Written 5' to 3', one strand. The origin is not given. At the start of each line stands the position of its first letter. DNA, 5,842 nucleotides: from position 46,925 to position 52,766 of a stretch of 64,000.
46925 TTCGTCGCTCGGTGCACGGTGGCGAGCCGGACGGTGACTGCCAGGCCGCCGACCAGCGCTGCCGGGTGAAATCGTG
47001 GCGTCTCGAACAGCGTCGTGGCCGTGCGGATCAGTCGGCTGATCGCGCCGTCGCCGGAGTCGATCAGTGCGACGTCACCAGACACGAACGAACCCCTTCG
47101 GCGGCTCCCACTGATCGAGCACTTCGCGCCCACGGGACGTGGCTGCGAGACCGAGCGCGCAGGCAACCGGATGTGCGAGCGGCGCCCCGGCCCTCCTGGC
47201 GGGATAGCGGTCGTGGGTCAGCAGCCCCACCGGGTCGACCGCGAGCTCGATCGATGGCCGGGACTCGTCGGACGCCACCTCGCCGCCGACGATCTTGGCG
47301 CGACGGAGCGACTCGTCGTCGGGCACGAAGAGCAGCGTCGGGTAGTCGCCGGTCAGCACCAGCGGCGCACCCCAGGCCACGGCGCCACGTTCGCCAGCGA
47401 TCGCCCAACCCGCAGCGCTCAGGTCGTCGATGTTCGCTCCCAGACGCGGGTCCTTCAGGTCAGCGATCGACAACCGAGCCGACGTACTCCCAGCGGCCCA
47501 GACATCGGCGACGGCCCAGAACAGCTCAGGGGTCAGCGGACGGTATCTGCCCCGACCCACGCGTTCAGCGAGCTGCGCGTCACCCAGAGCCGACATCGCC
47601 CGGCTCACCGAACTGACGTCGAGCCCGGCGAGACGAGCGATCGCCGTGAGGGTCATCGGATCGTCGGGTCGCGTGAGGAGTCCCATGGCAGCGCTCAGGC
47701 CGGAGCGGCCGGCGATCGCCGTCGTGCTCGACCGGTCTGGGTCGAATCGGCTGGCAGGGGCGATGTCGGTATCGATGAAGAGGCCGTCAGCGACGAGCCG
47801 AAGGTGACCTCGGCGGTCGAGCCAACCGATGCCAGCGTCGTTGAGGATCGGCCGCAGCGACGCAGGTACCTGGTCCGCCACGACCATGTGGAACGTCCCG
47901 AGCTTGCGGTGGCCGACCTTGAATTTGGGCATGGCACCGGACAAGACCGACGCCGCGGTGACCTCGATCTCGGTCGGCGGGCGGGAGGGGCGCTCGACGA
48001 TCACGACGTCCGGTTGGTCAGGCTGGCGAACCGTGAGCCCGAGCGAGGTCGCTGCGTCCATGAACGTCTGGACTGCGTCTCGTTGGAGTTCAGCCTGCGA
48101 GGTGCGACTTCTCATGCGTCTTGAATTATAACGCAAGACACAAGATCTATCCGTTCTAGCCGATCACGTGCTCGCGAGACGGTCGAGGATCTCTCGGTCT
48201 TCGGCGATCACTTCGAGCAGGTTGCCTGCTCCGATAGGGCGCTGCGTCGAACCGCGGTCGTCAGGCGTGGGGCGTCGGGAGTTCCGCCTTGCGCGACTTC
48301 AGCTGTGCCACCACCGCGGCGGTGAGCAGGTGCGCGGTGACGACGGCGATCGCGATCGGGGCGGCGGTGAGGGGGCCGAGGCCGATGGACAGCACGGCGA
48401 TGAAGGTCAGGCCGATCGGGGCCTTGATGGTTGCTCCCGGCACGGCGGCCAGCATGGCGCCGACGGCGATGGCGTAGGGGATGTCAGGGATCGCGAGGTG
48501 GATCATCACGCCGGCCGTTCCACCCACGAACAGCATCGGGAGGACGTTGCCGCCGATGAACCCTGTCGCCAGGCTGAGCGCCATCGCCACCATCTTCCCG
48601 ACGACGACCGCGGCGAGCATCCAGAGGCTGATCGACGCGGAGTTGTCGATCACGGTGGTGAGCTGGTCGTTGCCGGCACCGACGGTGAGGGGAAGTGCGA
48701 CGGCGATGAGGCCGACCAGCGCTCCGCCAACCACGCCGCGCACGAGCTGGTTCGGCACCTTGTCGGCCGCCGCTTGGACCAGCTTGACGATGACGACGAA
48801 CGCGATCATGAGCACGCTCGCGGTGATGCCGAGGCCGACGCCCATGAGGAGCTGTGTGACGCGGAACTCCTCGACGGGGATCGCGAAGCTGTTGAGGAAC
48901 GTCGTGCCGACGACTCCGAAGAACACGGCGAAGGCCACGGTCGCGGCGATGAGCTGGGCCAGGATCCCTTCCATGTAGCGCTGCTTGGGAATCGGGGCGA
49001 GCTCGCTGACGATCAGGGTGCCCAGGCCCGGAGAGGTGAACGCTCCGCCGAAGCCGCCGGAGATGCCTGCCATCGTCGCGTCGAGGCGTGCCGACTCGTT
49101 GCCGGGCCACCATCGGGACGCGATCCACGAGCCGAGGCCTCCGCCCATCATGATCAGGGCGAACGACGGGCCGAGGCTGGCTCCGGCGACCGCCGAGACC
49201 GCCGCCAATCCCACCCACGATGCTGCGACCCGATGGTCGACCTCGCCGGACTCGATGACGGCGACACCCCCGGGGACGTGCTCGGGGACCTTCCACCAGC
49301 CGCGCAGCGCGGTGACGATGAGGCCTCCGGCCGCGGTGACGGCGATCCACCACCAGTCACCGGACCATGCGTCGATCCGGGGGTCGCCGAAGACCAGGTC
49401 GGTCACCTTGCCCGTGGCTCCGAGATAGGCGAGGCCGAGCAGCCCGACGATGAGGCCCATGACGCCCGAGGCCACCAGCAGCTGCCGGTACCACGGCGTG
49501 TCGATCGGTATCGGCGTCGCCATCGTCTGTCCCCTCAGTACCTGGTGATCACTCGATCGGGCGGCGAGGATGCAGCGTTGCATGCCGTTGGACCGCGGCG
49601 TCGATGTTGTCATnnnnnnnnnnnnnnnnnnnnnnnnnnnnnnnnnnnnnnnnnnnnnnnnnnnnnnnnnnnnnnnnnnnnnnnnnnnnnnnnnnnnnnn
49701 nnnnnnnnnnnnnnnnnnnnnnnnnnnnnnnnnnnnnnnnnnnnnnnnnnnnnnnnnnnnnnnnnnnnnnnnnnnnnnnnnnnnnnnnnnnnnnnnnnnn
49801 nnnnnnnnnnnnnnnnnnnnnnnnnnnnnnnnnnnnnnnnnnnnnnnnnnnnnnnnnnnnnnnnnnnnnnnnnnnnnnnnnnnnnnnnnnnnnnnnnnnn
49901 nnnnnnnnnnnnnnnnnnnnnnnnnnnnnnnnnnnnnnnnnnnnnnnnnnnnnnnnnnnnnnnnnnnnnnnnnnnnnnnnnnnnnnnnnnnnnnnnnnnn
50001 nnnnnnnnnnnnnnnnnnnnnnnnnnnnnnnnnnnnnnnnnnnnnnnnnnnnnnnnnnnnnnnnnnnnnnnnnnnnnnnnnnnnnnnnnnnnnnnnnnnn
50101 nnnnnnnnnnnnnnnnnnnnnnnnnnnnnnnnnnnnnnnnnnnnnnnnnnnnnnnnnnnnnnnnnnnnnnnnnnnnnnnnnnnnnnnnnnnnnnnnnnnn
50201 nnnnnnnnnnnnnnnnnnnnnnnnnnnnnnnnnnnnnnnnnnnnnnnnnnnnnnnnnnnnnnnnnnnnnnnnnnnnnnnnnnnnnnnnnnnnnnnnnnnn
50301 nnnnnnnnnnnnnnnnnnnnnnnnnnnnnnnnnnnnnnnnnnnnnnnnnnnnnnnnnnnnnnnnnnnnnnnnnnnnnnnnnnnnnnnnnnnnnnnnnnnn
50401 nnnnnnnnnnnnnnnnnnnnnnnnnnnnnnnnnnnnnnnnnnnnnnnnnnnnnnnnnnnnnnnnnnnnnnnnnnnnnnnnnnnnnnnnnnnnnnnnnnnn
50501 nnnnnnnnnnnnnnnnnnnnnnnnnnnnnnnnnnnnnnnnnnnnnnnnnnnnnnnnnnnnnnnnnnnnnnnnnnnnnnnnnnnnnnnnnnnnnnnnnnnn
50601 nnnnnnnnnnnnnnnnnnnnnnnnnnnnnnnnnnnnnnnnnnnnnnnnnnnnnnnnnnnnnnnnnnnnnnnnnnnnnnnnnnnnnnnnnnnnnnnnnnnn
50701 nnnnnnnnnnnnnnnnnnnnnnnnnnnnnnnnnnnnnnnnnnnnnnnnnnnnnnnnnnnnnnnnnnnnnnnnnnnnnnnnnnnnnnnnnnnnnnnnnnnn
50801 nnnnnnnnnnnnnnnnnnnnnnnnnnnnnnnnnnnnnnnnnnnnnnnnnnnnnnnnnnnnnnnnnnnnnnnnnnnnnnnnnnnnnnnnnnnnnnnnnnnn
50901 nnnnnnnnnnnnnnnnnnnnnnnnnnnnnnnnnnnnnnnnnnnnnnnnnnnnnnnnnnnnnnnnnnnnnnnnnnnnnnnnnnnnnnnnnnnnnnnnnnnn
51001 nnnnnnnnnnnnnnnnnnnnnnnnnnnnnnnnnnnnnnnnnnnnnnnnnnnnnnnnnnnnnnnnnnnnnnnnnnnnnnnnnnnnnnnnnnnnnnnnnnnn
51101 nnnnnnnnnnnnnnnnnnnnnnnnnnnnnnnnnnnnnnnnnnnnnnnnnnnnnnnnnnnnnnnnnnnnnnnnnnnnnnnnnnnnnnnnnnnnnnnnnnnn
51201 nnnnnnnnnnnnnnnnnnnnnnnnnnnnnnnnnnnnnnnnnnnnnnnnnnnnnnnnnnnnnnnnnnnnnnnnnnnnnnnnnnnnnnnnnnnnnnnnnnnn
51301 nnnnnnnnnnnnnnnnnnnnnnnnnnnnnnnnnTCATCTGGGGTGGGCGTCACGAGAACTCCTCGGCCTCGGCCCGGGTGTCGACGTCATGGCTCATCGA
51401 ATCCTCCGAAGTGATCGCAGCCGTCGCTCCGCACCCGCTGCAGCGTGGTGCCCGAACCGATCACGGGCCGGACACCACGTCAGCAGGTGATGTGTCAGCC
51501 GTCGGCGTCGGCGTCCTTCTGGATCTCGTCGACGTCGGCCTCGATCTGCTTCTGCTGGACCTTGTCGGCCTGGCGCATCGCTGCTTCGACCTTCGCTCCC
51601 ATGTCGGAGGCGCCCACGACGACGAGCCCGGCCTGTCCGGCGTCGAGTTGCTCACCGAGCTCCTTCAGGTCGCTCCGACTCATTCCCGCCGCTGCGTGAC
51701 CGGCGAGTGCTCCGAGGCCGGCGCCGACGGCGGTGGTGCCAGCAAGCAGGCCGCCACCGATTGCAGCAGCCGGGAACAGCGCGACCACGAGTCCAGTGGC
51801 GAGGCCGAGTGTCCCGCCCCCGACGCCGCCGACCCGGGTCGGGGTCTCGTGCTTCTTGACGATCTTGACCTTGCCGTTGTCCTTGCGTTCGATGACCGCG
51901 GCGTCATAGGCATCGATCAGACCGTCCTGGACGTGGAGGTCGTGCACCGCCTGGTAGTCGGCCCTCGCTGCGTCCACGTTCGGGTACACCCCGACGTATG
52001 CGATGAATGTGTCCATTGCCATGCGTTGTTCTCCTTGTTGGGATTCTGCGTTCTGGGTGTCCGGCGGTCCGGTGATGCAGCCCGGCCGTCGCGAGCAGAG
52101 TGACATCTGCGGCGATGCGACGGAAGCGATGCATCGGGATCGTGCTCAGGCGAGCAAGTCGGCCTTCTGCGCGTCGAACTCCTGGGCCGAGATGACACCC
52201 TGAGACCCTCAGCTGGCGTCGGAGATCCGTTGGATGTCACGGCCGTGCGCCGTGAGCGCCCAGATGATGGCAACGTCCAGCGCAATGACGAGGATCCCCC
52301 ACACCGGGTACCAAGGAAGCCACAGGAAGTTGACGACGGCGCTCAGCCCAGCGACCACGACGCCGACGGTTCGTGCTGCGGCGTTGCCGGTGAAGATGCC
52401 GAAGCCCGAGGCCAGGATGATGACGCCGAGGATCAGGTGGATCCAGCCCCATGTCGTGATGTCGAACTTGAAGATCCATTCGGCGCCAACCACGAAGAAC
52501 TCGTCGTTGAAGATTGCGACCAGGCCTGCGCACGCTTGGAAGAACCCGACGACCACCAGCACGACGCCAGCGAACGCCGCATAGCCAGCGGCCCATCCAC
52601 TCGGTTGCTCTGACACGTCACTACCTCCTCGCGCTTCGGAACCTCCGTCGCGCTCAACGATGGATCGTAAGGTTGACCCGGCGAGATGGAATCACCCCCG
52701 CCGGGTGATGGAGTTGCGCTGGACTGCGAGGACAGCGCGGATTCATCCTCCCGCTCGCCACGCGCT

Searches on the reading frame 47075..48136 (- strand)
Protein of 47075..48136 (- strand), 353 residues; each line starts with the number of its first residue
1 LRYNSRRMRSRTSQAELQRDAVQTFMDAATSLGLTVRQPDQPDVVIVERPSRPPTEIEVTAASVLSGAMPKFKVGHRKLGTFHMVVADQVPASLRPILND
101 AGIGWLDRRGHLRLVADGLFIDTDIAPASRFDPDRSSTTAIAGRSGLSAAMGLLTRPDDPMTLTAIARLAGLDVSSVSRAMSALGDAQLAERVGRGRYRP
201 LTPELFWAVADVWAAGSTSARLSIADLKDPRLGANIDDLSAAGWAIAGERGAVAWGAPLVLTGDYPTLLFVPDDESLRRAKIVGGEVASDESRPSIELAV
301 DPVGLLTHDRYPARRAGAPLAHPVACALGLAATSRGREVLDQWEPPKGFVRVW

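Call 7: search_protein_families(library=pfam, max_evalue=0.01, proteins=[window:47075-48136:-])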
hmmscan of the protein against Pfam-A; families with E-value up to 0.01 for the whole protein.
window:47075-48136:- (353 aa): 3 families
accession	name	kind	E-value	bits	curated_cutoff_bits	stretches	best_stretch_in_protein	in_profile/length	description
PF09339.16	HTH_IclR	-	5.6e-05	23.3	22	1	151-192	9-50/52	IclR helix-turn-helix domain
PF13545.12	HTH_Crp_2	-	0.003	17.9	27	1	160-195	22-57/70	Crp-like helix-turn-helix domain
PF12840.13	HTH_20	-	0.0046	17.3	27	0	154-191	13-49/51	Helix-turn-helix domain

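Call 64: search_protein_families(library=pfam, max_evalue=0.1, proteins=[window:47075-48136:-])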
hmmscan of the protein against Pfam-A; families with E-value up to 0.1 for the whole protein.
window:47075-48136:- (353 aa): 8 families
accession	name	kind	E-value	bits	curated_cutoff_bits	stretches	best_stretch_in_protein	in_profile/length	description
PF09339.16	HTH_IclR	-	5.6e-05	23.3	22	1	151-192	9-50/52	IclR helix-turn-helix domain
PF13545.12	HTH_Crp_2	-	0.003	17.9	27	1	160-195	22-57/70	Crp-like helix-turn-helix domain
PF12840.13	HTH_20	-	0.0046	17.3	27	1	154-191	13-49/51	Helix-turn-helix domain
PF19359.4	DUF5936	-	0.03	14.7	27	1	285-318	67-99/141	Family of unknown function (DUF5936)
PF25212.1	HVO_A0114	-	0.038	14.2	27.6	1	159-202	35-79/84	HVO_A0114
PF12802.13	MarR_2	-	0.078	13.6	27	0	155-193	16-53/61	MarR family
PF13412.12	HTH_24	-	0.08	13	21.9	0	158-186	15-43/48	Winged helix-turn-helix DNA-binding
PF14090.12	HTH_39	-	0.099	13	21.3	0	216-250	14-48/70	Winged helix-turn-helix domain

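Call 65: search_protein_families(library=ncbifam, max_evalue=0.001, proteins=[window:47075-48136:-])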
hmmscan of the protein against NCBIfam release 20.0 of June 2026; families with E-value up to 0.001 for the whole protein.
window:47075-48136:- (353 aa): 0 families

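Call 76: search_protein_families(library=padloc, max_evalue=0.001, proteins=[window:47075-48136:-])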
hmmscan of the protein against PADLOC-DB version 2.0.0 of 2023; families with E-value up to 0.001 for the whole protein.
window:47075-48136:- (353 aa): 1 family
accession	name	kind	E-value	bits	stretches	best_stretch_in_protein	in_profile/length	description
PDLC01857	CARF3--CARF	-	0.00043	18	1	151-210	134-193/201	-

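Call 77: search_protein_families(library=phrogs, max_evalue=0.001, proteins=[window:47075-48136:-])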
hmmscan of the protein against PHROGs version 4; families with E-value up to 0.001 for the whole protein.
window:47075-48136:- (353 aa): 0 families

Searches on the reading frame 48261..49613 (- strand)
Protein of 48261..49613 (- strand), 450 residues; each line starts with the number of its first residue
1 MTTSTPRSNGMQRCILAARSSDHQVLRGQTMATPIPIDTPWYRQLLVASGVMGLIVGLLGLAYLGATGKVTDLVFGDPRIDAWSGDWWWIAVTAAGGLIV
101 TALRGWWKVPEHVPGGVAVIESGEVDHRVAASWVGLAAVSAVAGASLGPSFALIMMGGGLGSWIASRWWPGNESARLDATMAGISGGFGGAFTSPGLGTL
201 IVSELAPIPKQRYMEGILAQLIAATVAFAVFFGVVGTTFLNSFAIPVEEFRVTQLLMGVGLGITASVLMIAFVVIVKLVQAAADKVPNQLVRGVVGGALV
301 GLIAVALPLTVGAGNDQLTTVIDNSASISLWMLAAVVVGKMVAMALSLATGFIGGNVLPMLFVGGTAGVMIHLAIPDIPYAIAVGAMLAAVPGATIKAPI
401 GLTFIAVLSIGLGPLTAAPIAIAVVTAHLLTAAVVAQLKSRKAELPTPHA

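Call 7: search_protein_families(library=pfam, max_evalue=0.01, proteins=[window:48261-49613:-])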
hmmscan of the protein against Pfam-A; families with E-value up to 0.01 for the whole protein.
window:48261-49613:- (450 aa): 1 family
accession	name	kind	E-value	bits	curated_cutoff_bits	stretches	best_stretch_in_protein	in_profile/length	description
PF00654.25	Voltage_CLC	-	4.8e-32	111.9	24.8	1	124-430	34-344/346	Voltage gated chloride channel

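Call 65: search_protein_families(library=ncbifam, max_evalue=0.001, proteins=[window:48261-49613:-])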
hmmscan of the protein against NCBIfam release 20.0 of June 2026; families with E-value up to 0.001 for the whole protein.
window:48261-49613:- (450 aa): 3 families
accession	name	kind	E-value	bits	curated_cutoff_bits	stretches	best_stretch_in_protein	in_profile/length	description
NF002505.0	PRK01862.1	equivalog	1e-10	40.9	482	1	121-433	109-421/577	ClcB-like voltage-gated chloride channel protein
NF003640.0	PRK05277.1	equivalog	2.6e-10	39.6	350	1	43-430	31-433/471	H(+)/Cl(-) exchange transporter ClcA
NF002971.0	PRK03655.1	equivalog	6e-10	39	312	1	87-432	57-399/414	ion channel protein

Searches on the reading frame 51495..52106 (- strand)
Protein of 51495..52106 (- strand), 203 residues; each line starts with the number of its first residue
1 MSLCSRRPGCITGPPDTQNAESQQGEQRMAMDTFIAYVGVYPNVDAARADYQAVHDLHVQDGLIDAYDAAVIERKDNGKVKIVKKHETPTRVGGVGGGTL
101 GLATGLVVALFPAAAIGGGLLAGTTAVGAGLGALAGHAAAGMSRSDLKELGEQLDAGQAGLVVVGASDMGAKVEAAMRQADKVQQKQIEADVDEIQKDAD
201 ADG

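Call 7: search_protein_families(library=pfam, max_evalue=0.01, proteins=[window:51495-52106:-])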
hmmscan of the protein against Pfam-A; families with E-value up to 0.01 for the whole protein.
window:51495-52106:- (203 aa): 1 family
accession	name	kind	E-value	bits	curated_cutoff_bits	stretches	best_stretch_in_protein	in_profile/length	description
PF06897.17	DUF1269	-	7.6e-08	33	26.9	1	95-190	2-89/100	Protein of unknown function (DUF1269)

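Call 76: search_protein_families(library=padloc, max_evalue=0.001, proteins=[window:51495-52106:-])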
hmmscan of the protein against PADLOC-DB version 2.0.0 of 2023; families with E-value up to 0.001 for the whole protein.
window:51495-52106:- (203 aa): 0 families

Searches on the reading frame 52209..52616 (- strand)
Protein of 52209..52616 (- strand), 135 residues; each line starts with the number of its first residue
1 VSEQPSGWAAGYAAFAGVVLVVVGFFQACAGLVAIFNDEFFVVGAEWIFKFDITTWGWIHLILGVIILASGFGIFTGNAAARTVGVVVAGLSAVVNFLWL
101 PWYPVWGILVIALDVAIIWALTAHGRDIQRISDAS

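Call 7: search_protein_families(library=pfam, max_evalue=0.01, proteins=[window:52209-52616:-])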
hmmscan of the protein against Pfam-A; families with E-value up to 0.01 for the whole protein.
window:52209-52616:- (135 aa): 1 family
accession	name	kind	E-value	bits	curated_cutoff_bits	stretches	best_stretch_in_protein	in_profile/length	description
PF23636.1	DUF7144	-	4.8e-42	143.2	27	1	13-126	2-115/115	Domain of unknown function (DUF7144)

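Call 76: search_protein_families(library=padloc, max_evalue=0.001, proteins=[window:52209-52616:-])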
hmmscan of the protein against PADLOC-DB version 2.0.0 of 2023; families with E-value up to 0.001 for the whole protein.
window:52209-52616:- (135 aa): 0 families
